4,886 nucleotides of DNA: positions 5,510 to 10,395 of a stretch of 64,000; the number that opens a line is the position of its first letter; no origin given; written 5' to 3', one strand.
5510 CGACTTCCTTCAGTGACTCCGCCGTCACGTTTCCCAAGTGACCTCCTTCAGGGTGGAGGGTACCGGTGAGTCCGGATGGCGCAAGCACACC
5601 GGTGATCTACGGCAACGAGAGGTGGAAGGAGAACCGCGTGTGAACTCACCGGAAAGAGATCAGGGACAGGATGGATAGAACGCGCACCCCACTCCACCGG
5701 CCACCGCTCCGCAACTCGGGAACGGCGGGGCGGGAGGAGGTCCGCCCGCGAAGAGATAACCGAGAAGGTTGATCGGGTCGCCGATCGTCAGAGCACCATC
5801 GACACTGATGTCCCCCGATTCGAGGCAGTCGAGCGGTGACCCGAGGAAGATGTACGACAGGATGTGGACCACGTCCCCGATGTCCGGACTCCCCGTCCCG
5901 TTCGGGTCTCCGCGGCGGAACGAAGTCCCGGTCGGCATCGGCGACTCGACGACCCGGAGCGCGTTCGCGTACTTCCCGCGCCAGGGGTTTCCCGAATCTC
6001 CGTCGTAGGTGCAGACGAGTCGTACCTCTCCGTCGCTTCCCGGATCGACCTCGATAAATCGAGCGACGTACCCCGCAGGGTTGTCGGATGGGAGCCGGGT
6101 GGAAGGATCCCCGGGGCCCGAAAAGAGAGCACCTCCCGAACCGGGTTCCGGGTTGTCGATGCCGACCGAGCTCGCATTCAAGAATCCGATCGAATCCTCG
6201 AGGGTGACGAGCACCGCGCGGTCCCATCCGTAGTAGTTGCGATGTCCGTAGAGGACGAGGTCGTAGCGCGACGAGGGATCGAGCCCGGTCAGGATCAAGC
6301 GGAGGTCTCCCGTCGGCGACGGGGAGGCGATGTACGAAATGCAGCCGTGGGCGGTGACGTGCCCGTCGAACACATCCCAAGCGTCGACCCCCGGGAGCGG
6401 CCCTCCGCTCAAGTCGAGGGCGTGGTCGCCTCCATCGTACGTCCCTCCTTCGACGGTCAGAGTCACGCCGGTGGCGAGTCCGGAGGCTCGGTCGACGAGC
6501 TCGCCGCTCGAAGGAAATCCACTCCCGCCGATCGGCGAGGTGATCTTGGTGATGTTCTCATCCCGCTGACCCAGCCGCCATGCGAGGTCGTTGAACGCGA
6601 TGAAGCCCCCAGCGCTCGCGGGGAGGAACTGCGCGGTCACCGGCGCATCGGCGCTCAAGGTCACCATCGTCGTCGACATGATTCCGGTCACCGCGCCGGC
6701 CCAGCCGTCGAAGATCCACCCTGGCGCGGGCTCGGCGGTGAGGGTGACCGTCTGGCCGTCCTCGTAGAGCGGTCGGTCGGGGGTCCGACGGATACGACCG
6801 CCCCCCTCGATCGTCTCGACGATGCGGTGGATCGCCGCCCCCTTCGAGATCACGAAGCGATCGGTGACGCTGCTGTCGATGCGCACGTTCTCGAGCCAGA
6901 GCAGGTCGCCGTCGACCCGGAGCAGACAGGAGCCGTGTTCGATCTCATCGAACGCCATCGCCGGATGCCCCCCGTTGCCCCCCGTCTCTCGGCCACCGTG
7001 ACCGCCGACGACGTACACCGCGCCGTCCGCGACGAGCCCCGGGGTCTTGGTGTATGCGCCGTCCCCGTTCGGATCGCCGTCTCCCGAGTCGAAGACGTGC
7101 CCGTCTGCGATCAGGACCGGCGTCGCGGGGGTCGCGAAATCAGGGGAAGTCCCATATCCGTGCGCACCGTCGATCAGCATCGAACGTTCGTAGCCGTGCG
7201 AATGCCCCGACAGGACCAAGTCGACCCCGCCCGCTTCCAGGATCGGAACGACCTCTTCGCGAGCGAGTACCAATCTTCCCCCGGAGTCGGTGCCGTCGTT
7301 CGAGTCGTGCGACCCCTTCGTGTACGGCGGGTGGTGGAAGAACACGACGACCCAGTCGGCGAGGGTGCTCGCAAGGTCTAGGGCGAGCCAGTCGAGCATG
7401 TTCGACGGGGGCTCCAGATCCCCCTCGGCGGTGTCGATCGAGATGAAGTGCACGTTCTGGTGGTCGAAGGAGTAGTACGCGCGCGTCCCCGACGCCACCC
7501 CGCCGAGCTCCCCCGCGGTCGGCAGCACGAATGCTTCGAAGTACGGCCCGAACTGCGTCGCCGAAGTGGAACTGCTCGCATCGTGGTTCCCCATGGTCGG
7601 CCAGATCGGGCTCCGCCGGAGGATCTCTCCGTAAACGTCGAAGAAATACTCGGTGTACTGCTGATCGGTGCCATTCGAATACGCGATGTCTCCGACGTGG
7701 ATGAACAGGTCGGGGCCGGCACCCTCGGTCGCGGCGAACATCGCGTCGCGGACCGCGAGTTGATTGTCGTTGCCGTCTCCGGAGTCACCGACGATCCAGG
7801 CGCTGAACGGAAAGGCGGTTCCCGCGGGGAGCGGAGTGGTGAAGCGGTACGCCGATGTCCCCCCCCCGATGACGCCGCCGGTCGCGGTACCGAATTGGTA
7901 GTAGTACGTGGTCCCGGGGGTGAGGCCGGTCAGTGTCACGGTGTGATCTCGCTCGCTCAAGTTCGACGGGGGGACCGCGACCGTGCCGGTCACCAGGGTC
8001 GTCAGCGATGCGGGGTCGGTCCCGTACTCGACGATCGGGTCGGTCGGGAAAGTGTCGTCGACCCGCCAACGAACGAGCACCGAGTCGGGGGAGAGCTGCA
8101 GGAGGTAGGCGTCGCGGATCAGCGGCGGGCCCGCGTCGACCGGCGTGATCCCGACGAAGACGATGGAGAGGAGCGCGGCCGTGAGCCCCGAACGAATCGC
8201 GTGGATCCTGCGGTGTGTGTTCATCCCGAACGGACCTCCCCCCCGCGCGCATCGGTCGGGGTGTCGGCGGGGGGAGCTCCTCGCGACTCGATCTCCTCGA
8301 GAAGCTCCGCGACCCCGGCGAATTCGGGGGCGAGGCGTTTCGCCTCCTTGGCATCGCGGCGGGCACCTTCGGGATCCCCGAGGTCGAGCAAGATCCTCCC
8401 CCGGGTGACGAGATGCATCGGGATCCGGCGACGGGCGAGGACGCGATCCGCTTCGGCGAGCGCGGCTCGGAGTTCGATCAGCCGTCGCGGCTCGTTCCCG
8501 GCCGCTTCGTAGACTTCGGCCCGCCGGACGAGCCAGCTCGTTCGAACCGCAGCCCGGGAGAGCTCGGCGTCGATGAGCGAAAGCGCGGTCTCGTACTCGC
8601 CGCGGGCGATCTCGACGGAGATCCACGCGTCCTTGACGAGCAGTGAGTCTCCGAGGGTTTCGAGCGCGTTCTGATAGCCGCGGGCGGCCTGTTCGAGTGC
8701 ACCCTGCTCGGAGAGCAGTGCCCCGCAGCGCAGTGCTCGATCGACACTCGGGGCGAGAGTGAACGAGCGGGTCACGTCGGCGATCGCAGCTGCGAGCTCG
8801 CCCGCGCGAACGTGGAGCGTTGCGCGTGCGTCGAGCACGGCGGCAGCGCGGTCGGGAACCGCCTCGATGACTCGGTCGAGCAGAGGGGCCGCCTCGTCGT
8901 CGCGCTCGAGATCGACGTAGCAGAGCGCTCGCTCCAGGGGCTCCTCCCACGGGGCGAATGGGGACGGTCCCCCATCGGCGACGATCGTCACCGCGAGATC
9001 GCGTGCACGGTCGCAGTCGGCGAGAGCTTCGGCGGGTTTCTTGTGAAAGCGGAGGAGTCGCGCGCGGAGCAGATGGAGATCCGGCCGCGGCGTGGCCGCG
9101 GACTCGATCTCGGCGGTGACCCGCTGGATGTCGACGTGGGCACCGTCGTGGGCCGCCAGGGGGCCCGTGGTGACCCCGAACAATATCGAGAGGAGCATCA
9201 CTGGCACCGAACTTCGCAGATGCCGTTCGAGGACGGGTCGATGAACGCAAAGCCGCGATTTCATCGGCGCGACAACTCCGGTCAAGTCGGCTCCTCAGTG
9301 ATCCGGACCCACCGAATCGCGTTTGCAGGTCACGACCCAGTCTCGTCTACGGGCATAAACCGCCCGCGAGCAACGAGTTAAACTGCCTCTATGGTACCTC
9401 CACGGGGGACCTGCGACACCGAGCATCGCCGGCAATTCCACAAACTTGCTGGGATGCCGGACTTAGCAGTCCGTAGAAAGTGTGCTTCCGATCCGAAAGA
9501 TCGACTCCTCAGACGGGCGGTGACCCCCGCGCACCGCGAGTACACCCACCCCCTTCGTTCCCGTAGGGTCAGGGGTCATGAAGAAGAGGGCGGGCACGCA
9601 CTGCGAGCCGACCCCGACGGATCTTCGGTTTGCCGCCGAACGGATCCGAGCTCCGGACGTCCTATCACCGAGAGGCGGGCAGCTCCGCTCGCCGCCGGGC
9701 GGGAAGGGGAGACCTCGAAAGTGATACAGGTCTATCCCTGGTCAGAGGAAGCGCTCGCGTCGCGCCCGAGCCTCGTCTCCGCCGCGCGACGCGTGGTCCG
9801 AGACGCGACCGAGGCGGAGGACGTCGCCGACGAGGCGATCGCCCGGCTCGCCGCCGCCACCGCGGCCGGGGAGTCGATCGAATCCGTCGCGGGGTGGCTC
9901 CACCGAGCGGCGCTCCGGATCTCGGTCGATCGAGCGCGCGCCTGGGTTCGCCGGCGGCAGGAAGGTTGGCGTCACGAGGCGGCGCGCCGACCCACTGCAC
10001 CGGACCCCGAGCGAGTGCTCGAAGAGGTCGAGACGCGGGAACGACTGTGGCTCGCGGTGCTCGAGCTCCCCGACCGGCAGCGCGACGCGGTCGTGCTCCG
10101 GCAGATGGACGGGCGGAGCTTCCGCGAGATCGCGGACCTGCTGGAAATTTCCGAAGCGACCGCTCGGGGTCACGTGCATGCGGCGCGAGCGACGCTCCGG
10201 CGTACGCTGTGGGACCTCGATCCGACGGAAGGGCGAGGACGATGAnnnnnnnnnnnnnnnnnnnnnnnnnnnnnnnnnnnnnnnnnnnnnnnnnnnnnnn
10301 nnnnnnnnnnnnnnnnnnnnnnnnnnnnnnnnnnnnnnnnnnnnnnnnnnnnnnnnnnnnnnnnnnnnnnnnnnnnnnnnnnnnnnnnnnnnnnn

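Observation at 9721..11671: ECF sigma / anti-sigma / secretin-N-domain protein triad with two ATGA translational couplings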

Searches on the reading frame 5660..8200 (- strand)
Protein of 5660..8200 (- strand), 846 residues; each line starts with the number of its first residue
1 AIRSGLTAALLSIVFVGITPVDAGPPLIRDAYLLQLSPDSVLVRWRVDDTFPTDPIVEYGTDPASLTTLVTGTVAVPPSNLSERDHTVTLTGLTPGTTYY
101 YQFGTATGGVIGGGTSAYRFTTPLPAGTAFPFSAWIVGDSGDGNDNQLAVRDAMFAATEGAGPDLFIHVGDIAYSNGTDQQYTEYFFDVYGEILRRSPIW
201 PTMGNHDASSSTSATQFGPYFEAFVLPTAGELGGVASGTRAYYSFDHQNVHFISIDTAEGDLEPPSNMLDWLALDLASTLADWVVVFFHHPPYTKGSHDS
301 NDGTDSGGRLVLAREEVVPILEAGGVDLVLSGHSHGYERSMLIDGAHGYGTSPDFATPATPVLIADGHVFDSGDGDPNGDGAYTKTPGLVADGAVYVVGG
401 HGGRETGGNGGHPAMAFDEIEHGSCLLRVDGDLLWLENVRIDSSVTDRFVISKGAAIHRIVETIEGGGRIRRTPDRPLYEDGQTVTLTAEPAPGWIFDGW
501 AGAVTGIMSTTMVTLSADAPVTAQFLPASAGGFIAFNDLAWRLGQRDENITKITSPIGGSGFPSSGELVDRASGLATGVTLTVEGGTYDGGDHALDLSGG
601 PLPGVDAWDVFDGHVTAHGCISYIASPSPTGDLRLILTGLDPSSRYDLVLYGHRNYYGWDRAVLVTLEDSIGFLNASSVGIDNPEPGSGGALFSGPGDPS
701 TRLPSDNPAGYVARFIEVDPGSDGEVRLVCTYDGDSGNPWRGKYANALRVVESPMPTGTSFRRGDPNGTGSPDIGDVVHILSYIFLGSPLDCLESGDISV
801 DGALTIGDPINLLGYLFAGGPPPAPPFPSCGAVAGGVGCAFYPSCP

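Call 39: search_protein_families(library=pfam, proteins=[window:5660-8200:-], max_evalue=0.001)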
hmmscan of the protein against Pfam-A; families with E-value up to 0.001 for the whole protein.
window:5660-8200:- (846 aa): 5 families
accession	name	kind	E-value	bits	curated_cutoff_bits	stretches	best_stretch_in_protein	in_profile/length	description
PF00149.33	Metallophos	-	1.4e-18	68.4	21.5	1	135-337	4-191/191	Calcineurin-like phosphoesterase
PF16656.11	Pur_ac_phosph_N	-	1.7e-15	57.8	30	1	35-122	10-93/93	Purple acid Phosphatase, N-terminal domain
PF18998.6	Flg_new_2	-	8.7e-10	38.9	23.6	1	465-526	8-70/73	Divergent InlB B-repeat domain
PF16655.11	PhoD_N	-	0.00082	20.3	30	0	37-105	9-78/90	PhoD-like phosphatase, N-terminal domain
PF00041.27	fn3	-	0.00099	19.7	25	0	36-112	11-75/84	Fibronectin type III domain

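Call 68: search_protein_families(library=ncbifam, proteins=[window:5660-8200:-], max_evalue=0.01)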
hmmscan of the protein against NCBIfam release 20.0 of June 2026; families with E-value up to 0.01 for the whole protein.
window:5660-8200:- (846 aa): 2 families
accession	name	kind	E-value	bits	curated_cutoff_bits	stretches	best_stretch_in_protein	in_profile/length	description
TIGR03767.1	P_acnes_RR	hypoth_equivalog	0.0012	17.6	330.75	1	238-335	289-390/496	TIGR03767 family metallophosphoesterase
NF050112.1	PhdiestSpdARhizob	equivalog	0.0036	17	400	1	267-335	135-198/264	2', 3'cyclic nucleotide phosphodiesterase SpdA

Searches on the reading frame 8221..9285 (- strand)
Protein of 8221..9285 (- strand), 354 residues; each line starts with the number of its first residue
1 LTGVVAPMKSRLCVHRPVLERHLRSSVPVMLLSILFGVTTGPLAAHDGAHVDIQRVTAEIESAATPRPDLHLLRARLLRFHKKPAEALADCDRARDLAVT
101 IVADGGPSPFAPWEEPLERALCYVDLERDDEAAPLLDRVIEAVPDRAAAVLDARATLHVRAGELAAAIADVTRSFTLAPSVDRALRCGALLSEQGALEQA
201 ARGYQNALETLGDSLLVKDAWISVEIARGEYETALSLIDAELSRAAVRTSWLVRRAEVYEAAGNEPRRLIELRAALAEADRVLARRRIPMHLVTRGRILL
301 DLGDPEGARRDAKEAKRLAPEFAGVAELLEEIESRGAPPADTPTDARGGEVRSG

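Call 39: search_protein_families(library=pfam, proteins=[window:8221-9285:-], max_evalue=0.001)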
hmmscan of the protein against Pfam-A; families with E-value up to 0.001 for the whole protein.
window:8221-9285:- (354 aa): 6 families
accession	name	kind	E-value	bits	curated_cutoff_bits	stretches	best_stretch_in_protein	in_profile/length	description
PF07719.23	TPR_2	-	4.1e-13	48.8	27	0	293-321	5-33/34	Tetratricopeptide repeat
PF00515.34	TPR_1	-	1.6e-09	37.6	27.8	0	295-322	7-34/34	Tetratricopeptide repeat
PF13428.12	TPR_14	-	8.9e-08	32.5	23.5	0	118-149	6-37/44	Tetratricopeptide repeat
PF13424.12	TPR_12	-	1.6e-05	25.5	30.1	0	118-178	8-75/77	Tetratricopeptide repeat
PF13181.12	TPR_8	-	0.00022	21.6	25.7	0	294-321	6-33/34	Tetratricopeptide repeat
PF13432.12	TPR_16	-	0.00027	21.8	32.7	0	119-170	3-53/65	Tetratricopeptide repeat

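Call 67: search_solved_structures(query=A6, max_evalue=1)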
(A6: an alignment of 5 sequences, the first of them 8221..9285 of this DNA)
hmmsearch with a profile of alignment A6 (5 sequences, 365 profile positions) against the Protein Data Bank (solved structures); distinct sequences matched with E-value up to 1: 41.
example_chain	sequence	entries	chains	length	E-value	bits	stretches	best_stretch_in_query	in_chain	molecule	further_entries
6eou_A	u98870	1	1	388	5.2e-08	35.5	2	137-222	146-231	UDP-N-acetylglucosamine--peptide N-acetylglucosaminyltransferase 110 kDa subunit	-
1w3b_A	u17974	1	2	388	5.6e-08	35.4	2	138-222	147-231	UDP-N-ACETYLGLUCOSAMINE--PEPTIDE N-ACETYLGLUCOSAMINYLTRANSFERASE 110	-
7yeh_B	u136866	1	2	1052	9.4e-08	34.6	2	143-222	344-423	UDP-N-acetylglucosamine--peptide N-acetylglucosaminyltransferase 110 kDa subunit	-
7ntf_A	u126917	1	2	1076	1.1e-07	34.4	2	143-222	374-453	Isoform 1 of UDP-N-acetylglucosamine--peptide N-acetylglucosaminyltransferase 110 kDa subu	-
7yea_A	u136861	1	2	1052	1.1e-07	34.3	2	143-222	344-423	UDP-N-acetylglucosamine--peptide N-acetylglucosaminyltransferase 110 kDa subunit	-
2y4t_A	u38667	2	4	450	1.9e-05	27.1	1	122-350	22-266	DNAJ HOMOLOG SUBFAMILY C MEMBER 3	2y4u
9uib_A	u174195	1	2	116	0.00018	23.8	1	145-212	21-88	Protein SGT1 homolog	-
4j8d_A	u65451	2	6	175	0.00076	21.8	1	79-153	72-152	Hsc70-interacting protein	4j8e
3ieg_A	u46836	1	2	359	0.00095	21.4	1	124-223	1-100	DnaJ homolog subfamily C member 3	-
6b85_J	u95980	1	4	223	0.0012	21.2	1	136-222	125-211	TMHC4_R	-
2if4_A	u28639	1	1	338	0.0015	20.8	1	298-351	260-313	ATFKBP42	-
4r7s_A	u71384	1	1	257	0.0024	20.1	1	159-343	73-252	Tetratricopeptide repeat protein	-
5lwv_A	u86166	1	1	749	0.0029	19.9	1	143-222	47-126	Host cell factor 1,UDP-N-acetylglucosamine--peptide N-acetylglucosaminyltransferase 110 kD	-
8cm9_A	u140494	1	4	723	0.003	19.8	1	143-222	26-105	UDP-N-acetylglucosamine--peptide N-acetylglucosaminyltransferase 110 kDa subunit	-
6ibo_A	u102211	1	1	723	0.003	19.8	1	143-222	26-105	UDP-N-acetylglucosamine--peptide N-acetylglucosaminyltransferase 110 kDa subunit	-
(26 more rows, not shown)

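Call 68: search_protein_families(library=ncbifam, proteins=[window:8221-9285:-], max_evalue=0.01)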
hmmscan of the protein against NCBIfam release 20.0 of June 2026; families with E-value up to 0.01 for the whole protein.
window:8221-9285:- (354 aa): 2 families
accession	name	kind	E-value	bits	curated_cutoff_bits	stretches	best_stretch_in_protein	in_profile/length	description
TIGR02917.1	PEP_TPR_lipo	equivalog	5.1e-08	31.3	312.2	1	62-243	187-357/899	XrtA/PEP-CTERM system TPR-repeat protein PrsT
TIGR02521.1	type_IV_pilW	equivalog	0.0053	16.3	154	0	120-209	142-230/234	type IV pilus biogenesis/stability protein PilW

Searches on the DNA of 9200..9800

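Call 69: search_rna_families(source=window, start=9200, end=9800, threshold=evalue, max_evalue=1)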
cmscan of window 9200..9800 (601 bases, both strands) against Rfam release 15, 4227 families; matches with E-value up to 1: 1.
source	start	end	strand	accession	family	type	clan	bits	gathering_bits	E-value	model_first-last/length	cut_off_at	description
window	9373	9457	+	RF01872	MEG3_2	Gene; lncRNA;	-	18.2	60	0.44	1-105/105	no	Maternally expressed 3 conserved region 2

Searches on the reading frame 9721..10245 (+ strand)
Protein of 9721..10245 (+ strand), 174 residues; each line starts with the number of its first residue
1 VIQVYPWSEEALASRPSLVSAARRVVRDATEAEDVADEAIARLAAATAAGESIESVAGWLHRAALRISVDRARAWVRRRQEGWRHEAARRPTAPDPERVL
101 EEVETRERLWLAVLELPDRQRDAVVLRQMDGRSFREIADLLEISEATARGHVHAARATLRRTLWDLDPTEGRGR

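Call 3: search_protein_families(library=pfam, proteins=[window:9721-10245:+], max_evalue=1)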
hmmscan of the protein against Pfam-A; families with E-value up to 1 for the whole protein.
window:9721-10245:+ (174 aa): 11 families
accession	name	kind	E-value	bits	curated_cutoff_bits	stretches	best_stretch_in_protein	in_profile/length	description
PF08281.18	Sigma70_r4_2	-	2.6e-14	53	25.7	1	107-159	2-54/54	Sigma-70, region 4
PF04545.22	Sigma70_r4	-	7.2e-09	35.5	24.1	1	115-160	4-49/50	Sigma-70, region 4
PF04542.20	Sigma70_r2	-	4.5e-06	26.8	24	1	15-74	6-67/71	Sigma-70 region 2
PF07638.17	Sigma70_ECF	-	5.4e-06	26.9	21.1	1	59-163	78-183/185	ECF sigma factor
PF13518.12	HTH_28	-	5e-05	23.7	25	1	124-156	5-37/52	Helix-turn-helix domain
PF13936.12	HTH_38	-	0.012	15.8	27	0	130-147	19-36/44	Helix-turn-helix domain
PF00196.25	GerE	-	0.023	14.7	23.5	1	123-153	8-39/57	Bacterial regulatory proteins, luxR family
PF13384.12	HTH_23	-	0.028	14.7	24.6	1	123-153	10-39/50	Homeodomain-like domain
PF08279.18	HTH_11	-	0.058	13.7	25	1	128-159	11-43/55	HTH domain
PF22233.2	PhyR_sigma-like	-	0.15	12.3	27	1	117-157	5-45/50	Response regulator PhyR, sigma-like domain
PF19730.4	DUF6221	-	0.54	11.3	27.6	1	36-131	14-97/122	Family of unknown function (DUF6221)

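Call 4: search_protein_families(library=ncbifam, proteins=[window:9721-10245:+], max_evalue=1)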
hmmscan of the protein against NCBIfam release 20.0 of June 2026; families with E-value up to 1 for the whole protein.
window:9721-10245:+ (174 aa): 98 families (the best 25 are shown)
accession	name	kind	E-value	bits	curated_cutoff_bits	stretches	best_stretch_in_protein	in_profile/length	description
NF058625.1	sigma_PG0214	equivalog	3.8e-22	78.8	130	1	8-164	7-162/170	GFO_1088 family ECF-type sigma factor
NF004113.0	PRK05602.1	equivalog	9.9e-21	74.3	208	1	16-170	56-208/211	RNA polymerase sigma factor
TIGR02937.1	sigma70-ECF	superfamily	4.9e-20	71.8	42.9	1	15-162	11-164/165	sigma-70 family RNA polymerase sigma factor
TIGR02983.1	SigE-fam_strep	subfamily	1.7e-19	70.3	141.55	1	13-163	14-158/162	SigE family RNA polymerase sigma factor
NF009176.0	PRK12524.1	equivalog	3.1e-19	69.6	264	1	16-150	37-176/196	RNA polymerase sigma factor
NF007223.0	PRK09641.1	equivalog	1.2e-16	61.1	209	1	20-164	33-185/187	RNA polymerase sigma factor SigW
TIGR02985.1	Sig70_bacteroi1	subfamily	2.8e-16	60.1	126.4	1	16-163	12-162/162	RNA polymerase sigma-70 factor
NF009166.1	PRK12513.1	equivalog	5e-16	59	206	1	23-164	40-187/193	RNA polymerase sigma factor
TIGR02948.1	SigW_bacill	equivalog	1.3e-15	58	243.1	1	22-165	35-186/187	RNA polymerase sigma factor SigW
NF009179.0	PRK12527.1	equivalog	1.7e-15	57.4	162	1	25-157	15-147/159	RNA polymerase sigma factor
NF008888.0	PRK11922.1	equivalog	4.9e-15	55.8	204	1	20-163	45-196/231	RNA polymerase sigma factor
NF007229.0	PRK09647.1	equivalog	1.6e-14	53.8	265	1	21-168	60-207/220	RNA polymerase sigma factor SigE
NF007214.0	PRK09636.1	subfamily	1.8e-13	50.3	271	1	13-161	12-161/293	RNA polymerase sigma factor SigJ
NF007225.0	PRK09643.1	equivalog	1.9e-13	50.6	190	1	17-170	39-189/204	RNA polymerase sigma factor SigM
TIGR02950.1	SigM_subfam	subfamily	3.7e-13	49.6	147.95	1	23-162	18-157/159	RNA polymerase sigma factor, SigM family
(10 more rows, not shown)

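Call 38: list_cluster_members(proteins=[P0001, P0013, P0010, window:9721-10245:+, window:10242-10727:+, window:8221-9285:-])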
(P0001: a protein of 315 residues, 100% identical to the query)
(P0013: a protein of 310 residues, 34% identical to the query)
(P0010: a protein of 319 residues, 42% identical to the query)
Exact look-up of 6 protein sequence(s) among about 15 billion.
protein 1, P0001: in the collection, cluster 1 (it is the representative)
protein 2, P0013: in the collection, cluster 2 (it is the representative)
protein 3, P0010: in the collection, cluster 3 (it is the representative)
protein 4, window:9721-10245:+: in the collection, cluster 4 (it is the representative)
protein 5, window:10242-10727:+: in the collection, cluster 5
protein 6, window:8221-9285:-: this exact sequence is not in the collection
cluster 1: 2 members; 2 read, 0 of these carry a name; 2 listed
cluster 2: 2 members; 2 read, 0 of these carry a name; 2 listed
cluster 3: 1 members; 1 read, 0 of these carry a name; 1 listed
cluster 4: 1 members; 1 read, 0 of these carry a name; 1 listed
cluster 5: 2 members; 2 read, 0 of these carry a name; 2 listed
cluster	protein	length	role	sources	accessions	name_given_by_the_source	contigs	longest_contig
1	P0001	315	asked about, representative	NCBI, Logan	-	-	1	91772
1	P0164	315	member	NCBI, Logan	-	-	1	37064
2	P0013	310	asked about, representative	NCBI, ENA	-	-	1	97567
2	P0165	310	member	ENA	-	-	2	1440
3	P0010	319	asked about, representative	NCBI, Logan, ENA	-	-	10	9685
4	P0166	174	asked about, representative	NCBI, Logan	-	-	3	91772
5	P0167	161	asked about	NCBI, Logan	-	-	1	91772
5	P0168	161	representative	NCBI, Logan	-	-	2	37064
